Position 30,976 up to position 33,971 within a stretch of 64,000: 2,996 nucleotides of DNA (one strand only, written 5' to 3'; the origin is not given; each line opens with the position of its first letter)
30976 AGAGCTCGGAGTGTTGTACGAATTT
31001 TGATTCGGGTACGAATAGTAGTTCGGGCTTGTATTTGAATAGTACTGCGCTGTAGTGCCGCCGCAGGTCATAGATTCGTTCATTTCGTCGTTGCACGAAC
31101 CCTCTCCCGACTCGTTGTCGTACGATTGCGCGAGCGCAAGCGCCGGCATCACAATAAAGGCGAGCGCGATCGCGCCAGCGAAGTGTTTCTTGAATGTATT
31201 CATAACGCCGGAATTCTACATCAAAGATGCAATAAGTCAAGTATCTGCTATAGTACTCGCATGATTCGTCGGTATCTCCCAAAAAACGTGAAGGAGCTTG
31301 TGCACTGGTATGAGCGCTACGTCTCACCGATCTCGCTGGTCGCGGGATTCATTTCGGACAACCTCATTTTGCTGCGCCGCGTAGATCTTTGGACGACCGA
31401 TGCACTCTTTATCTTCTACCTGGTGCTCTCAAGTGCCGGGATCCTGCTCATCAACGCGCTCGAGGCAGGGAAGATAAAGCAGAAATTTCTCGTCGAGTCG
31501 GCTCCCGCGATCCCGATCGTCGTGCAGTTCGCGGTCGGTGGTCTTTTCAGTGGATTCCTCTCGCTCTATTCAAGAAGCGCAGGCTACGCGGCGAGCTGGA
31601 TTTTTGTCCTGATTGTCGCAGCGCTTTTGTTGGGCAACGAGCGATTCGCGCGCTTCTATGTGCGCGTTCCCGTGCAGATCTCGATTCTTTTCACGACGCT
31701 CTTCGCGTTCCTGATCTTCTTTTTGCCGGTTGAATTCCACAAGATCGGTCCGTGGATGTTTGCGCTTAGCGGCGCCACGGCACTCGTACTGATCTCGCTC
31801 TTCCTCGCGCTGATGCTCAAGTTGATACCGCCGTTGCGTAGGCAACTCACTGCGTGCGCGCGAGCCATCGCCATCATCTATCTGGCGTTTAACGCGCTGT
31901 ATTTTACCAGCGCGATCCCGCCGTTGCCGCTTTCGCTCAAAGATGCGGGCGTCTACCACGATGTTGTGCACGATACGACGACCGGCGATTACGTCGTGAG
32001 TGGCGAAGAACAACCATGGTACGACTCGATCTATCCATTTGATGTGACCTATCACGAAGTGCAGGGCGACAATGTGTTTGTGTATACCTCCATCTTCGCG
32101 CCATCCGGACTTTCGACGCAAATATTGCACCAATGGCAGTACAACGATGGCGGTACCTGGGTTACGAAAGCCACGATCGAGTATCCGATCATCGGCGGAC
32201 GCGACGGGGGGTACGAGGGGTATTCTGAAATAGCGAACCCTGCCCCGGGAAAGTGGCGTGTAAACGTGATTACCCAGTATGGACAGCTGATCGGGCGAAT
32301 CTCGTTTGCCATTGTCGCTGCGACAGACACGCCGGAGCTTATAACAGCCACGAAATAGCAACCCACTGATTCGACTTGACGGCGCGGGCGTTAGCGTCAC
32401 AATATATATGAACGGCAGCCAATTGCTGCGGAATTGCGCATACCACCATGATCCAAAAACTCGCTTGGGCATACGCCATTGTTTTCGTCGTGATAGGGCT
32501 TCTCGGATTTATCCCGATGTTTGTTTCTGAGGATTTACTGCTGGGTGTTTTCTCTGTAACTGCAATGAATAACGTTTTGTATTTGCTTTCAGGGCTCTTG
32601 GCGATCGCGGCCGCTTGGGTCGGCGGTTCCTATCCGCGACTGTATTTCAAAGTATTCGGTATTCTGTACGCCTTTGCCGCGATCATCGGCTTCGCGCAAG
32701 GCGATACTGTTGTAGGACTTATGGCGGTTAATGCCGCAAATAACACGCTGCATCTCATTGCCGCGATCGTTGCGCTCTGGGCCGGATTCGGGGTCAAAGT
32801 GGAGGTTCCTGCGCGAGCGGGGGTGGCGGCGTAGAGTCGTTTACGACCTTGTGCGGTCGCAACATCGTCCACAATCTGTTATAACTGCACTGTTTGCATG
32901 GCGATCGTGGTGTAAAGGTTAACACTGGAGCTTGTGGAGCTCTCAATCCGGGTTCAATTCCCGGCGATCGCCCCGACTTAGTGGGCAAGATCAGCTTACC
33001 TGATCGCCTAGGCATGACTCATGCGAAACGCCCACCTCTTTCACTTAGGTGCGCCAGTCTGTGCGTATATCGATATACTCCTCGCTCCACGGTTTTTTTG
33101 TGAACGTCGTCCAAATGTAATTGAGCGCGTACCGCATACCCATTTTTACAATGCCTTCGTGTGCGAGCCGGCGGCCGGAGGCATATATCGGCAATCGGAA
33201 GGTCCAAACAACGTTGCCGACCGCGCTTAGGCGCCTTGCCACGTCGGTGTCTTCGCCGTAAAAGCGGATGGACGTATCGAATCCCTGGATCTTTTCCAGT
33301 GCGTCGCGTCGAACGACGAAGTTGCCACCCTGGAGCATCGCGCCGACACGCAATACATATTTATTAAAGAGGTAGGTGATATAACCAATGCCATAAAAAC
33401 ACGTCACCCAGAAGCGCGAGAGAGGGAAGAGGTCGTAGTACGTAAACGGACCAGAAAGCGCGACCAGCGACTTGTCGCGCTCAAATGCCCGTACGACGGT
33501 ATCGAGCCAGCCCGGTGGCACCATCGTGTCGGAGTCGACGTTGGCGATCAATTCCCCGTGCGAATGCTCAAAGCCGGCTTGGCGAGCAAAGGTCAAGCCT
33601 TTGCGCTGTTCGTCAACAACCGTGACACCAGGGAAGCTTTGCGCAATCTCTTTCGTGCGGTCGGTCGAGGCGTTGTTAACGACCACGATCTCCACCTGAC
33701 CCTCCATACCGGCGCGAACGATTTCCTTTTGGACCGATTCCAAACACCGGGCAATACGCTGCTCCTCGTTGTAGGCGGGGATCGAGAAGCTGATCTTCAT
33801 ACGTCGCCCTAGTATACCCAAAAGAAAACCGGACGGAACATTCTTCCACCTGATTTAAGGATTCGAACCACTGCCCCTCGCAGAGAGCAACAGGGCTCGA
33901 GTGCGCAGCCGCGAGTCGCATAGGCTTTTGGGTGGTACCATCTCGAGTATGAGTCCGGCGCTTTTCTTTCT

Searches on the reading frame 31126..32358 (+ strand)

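Call 58: search_protein_families(library=pfam, proteins=[window:31126-32358:+], max_evalue=0.0001)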
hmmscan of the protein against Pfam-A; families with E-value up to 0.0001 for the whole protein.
window:31126-32358:+ (410 aa): 1 family
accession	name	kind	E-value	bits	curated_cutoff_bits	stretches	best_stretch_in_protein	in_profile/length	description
PF11141.13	DUF2914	-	9.7e-12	44.9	23.6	1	331-396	2-62/62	Protein of unknown function (DUF2914)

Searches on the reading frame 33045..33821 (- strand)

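Call 58: search_protein_families(library=pfam, proteins=[window:33045-33821:-], max_evalue=0.0001)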
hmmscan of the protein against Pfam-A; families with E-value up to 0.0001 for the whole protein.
window:33045-33821:- (258 aa): 5 families
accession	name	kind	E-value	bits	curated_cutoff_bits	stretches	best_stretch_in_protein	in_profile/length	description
PF00535.33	Glycos_transf_2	-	1.4e-29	103.7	23.3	1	12-178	2-167/168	Glycosyl transferase family 2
PF13641.12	Glyco_tranf_2_3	-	8.7e-13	49.3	27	1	10-202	3-198/230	Glycosyltransferase like family 2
PF13632.12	Glyco_trans_2_3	-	2.3e-10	41.1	27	1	92-210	2-115/198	Glycosyl transferase family group 2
PF10111.15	Glyco_tranf_2_2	-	2.7e-06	27.5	27.3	0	14-108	4-101/276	Glycosyltransferase like family 2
PF13506.12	Glyco_transf_21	-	1.1e-05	25.4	21.7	1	83-214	25-153/174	Glycosyl transferase family 21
